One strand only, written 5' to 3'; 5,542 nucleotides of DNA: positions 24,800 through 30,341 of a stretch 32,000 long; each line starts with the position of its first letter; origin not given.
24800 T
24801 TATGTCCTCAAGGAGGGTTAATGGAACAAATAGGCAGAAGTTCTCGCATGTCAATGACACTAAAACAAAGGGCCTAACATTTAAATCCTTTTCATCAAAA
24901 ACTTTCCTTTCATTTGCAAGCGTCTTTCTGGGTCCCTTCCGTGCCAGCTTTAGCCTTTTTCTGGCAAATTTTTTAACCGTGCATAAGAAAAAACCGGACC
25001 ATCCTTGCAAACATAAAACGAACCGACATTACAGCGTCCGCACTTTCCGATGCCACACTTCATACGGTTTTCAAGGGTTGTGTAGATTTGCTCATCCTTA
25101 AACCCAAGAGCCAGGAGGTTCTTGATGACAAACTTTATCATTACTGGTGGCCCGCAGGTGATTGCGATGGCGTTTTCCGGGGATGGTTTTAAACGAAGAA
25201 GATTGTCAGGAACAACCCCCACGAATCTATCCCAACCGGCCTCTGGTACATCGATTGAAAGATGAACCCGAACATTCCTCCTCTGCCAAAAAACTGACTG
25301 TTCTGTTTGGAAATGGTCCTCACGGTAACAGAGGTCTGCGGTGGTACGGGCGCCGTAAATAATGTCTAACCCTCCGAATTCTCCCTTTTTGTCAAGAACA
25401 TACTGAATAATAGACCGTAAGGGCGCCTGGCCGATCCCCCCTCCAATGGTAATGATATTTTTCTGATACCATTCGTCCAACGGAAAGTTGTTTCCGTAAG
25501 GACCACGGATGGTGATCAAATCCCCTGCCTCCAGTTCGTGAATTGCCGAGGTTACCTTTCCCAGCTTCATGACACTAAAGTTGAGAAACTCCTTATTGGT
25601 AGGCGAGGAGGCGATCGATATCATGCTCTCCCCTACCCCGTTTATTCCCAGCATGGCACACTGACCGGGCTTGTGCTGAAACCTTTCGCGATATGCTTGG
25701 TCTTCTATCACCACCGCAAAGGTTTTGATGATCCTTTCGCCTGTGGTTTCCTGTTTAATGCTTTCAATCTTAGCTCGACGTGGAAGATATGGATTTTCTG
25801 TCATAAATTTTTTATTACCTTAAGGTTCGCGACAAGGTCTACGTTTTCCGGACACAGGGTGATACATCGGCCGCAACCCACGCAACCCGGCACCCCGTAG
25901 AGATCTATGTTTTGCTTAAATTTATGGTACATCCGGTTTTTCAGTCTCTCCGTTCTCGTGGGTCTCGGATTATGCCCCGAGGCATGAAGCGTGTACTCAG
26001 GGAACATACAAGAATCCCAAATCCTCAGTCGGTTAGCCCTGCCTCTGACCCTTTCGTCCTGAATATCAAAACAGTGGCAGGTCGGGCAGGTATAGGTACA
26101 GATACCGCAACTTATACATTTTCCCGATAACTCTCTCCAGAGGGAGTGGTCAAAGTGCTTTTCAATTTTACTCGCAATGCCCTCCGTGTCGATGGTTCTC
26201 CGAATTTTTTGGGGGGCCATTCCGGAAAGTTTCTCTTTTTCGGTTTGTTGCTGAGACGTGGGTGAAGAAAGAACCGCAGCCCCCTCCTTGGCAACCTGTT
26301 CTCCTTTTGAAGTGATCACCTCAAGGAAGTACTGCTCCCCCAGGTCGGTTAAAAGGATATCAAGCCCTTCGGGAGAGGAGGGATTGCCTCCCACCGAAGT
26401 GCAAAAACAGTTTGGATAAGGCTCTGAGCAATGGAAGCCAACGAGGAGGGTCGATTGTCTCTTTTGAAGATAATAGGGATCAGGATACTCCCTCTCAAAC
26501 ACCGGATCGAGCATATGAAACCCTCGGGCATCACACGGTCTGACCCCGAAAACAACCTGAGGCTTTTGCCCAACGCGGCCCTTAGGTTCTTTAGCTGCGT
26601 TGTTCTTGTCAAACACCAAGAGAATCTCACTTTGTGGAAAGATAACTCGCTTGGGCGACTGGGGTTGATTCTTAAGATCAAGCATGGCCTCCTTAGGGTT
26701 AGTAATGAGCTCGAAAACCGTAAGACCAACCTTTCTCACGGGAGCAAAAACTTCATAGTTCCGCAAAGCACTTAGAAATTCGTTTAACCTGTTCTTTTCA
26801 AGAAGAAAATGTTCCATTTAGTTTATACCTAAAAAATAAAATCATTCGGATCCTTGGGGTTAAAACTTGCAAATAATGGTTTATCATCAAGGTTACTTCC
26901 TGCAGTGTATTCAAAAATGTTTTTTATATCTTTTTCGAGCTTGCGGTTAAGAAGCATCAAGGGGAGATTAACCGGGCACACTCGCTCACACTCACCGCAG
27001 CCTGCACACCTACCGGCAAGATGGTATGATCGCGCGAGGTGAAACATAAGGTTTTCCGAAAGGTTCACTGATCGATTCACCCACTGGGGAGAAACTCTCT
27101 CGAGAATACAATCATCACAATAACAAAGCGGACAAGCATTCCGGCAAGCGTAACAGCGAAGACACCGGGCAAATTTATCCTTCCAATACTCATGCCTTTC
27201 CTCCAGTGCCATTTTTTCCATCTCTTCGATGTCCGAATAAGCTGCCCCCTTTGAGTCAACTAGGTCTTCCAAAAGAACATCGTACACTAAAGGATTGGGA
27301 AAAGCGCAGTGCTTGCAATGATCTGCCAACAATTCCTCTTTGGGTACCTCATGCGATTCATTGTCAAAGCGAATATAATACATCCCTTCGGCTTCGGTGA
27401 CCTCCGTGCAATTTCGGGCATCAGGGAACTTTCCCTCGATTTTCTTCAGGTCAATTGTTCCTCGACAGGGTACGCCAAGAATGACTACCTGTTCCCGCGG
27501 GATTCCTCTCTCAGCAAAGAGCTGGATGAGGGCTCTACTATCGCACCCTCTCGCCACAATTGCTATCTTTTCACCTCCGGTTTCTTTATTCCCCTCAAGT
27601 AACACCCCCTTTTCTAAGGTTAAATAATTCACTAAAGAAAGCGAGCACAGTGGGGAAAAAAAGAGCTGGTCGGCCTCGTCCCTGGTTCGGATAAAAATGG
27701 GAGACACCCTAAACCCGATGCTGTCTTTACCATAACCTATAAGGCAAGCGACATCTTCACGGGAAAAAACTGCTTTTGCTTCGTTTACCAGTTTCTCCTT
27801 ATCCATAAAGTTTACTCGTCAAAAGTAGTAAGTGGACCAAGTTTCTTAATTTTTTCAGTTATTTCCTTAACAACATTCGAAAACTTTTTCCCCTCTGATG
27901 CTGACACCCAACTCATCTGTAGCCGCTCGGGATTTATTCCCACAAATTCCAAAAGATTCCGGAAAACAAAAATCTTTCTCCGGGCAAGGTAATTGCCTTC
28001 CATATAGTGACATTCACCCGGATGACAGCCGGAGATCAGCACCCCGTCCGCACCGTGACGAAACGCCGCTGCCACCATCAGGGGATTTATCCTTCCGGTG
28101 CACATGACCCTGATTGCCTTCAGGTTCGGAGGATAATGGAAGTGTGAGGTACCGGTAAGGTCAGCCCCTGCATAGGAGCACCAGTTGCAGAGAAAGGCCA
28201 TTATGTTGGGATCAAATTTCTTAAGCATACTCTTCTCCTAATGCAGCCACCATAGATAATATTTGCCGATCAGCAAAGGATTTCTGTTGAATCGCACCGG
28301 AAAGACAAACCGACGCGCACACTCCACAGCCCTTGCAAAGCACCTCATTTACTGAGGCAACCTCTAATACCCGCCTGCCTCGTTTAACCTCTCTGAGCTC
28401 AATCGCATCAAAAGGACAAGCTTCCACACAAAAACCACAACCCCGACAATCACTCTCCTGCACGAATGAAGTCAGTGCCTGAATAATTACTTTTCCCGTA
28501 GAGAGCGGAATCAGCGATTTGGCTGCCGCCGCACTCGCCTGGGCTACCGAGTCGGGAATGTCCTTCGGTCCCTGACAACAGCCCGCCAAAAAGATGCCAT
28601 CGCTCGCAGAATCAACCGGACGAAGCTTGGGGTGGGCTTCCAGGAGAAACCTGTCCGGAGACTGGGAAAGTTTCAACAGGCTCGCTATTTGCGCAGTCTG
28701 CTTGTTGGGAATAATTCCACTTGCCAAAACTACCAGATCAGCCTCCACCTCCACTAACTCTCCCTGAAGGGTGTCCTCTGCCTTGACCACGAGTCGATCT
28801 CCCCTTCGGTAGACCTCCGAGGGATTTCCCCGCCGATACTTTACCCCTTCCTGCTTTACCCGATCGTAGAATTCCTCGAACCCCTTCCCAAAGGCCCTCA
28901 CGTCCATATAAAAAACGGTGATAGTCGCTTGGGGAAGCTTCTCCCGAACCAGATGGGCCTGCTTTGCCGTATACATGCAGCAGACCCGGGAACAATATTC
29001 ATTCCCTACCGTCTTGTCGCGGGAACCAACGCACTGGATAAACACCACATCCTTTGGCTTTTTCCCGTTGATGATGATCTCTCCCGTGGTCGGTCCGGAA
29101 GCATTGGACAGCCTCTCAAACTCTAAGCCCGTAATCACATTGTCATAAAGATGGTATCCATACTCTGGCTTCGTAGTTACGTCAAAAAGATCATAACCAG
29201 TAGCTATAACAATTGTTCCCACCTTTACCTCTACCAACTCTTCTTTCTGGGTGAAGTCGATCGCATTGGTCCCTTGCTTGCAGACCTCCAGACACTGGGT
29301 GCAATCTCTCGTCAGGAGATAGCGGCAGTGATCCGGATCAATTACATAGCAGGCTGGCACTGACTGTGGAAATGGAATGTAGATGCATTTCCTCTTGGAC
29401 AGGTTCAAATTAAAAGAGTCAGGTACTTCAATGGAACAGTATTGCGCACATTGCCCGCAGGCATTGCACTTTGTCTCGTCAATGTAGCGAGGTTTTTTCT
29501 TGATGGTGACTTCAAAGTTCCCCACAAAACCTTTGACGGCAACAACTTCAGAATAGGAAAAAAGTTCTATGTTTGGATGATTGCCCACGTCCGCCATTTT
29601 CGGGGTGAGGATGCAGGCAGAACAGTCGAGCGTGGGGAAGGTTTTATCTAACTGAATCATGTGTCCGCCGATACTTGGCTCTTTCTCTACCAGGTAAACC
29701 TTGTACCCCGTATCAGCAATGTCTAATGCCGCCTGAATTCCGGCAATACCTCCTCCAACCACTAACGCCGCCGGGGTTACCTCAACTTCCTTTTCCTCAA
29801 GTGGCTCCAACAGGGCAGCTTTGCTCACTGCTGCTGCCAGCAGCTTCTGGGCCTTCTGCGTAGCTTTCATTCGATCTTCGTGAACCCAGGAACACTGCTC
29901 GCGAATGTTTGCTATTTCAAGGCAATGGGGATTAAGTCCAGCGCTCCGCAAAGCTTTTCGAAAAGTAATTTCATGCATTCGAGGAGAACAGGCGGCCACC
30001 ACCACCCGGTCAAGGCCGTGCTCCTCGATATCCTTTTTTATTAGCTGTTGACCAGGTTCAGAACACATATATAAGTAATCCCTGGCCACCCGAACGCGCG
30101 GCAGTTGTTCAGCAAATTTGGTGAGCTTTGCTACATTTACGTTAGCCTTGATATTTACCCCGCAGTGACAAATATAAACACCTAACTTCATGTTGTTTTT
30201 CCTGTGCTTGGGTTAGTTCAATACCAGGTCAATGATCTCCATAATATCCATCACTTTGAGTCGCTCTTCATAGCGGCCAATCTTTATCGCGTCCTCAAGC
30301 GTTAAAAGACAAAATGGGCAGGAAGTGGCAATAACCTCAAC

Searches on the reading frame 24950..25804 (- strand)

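Call 20: search_protein_families(library=pfam, proteins=[window:24950-25804:-], max_evalue=0.00001)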
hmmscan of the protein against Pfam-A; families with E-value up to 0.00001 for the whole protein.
window:24950-25804:- (284 aa): 2 families
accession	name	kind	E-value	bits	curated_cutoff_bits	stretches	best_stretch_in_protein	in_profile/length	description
PF00175.26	NAD_binding_1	-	3.2e-14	53.9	22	1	120-226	2-107/109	Oxidoreductase NAD-binding domain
PF10418.14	DHODB_Fe-S_bind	-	9.7e-11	41.7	23.9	1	245-277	1-40/41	Iron-sulfur cluster binding domain of dihydroorotate dehydrogenase B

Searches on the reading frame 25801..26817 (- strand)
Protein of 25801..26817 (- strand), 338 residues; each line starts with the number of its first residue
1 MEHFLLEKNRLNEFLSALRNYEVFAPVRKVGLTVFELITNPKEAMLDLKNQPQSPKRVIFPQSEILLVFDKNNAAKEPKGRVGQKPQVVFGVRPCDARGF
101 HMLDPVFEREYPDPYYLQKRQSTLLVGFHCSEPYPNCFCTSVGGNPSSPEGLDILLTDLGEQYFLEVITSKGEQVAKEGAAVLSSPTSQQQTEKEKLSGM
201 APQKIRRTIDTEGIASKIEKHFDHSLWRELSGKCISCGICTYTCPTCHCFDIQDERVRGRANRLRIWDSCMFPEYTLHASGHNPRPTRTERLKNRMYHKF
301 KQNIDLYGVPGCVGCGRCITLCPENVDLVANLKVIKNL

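Call 20: search_protein_families(library=pfam, proteins=[window:25801-26817:-], max_evalue=0.00001)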
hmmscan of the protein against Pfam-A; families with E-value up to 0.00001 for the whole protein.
window:25801-26817:- (338 aa): 5 families
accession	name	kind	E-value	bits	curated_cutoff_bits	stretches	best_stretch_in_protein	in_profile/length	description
PF17179.9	Fer4_22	-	6.2e-33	114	27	1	233-325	1-94/95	4Fe-4S dicluster domain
PF13746.11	Fer4_18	-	2.9e-07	31.1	27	0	269-332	17-81/114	4Fe-4S dicluster domain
PF13534.11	Fer4_17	-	1.1e-06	29.5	22.2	0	233-327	1-61/61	4Fe-4S dicluster domain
PF13183.11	Fer4_8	-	4.6e-06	27.5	27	0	233-326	4-68/68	4Fe-4S dicluster domain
PF12797.12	Fer4_2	-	8.7e-06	25.8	24.5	0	232-246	8-22/22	4Fe-4S binding domain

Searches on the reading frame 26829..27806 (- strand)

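Call 20: search_protein_families(library=pfam, proteins=[window:26829-27806:-], max_evalue=0.00001)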
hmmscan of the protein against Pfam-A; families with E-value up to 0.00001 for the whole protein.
window:26829-27806:- (325 aa): 1 family
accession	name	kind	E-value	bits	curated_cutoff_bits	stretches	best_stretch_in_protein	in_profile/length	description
PF12797.12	Fer4_2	-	3.8e-06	26.9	24.5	0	212-226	7-21/22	4Fe-4S binding domain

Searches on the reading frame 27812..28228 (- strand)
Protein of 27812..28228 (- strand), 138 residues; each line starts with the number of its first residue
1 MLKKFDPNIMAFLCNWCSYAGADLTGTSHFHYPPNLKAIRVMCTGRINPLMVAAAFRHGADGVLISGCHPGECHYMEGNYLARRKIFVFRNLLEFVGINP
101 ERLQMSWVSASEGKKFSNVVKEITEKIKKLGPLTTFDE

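Call 20: search_protein_families(library=pfam, proteins=[window:27812-28228:-], max_evalue=0.00001)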
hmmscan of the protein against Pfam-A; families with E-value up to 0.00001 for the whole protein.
window:27812-28228:- (138 aa): 1 family
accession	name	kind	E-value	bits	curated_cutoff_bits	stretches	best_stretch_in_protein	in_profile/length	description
PF02662.21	FlpD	-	2.1e-54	183.2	22.3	1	9-131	1-123/123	Methyl-viologen-reducing hydrogenase, delta subunit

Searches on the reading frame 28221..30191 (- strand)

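Call 20: search_protein_families(library=pfam, proteins=[window:28221-30191:-], max_evalue=0.00001)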
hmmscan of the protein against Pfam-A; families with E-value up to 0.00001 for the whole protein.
window:28221-30191:- (656 aa): 11 families
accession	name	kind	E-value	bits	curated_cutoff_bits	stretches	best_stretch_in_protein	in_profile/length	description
PF00037.32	Fer4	-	7.8e-14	51.3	21.1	1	577-598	3-24/24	4Fe-4S binding domain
PF07992.20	Pyr_redox_2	-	2.3e-12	47.4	26.1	1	143-553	4-288/291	Pyridine nucleotide-disulphide oxidoreductase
PF12838.12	Fer4_7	-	4.2e-12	46.8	27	1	582-633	2-52/52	4Fe-4S dicluster domain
PF12837.12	Fer4_6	-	8.8e-09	35.3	25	0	577-597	4-24/24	4Fe-4S binding domain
PF12831.13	FAD_oxidored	-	3.8e-08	33.5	27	1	143-178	3-38/416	FAD dependent oxidoreductase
PF25160.1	LdpA_Fe-S-bd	-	5.6e-08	32.9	27.6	0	575-601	21-47/49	LdpA Fe-S cluster-binding domain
PF01266.30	DAO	-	2e-07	31.3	27.9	0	143-176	3-36/353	FAD dependent oxidoreductase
PF13187.11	Fer4_9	-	3.8e-07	30.5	27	1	581-634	1-52/52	4Fe-4S dicluster domain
PF14697.11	Fer4_21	-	6.8e-07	29.8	35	1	576-630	2-52/59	4Fe-4S dicluster domain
PF00890.30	FAD_binding_2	-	9.9e-07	28.7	20.4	1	143-177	3-37/414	FAD binding domain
PF13450.12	NAD_binding_8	-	1e-06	29.3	21.9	1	144-189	1-46/68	NAD(P)-binding Rossmann-like domain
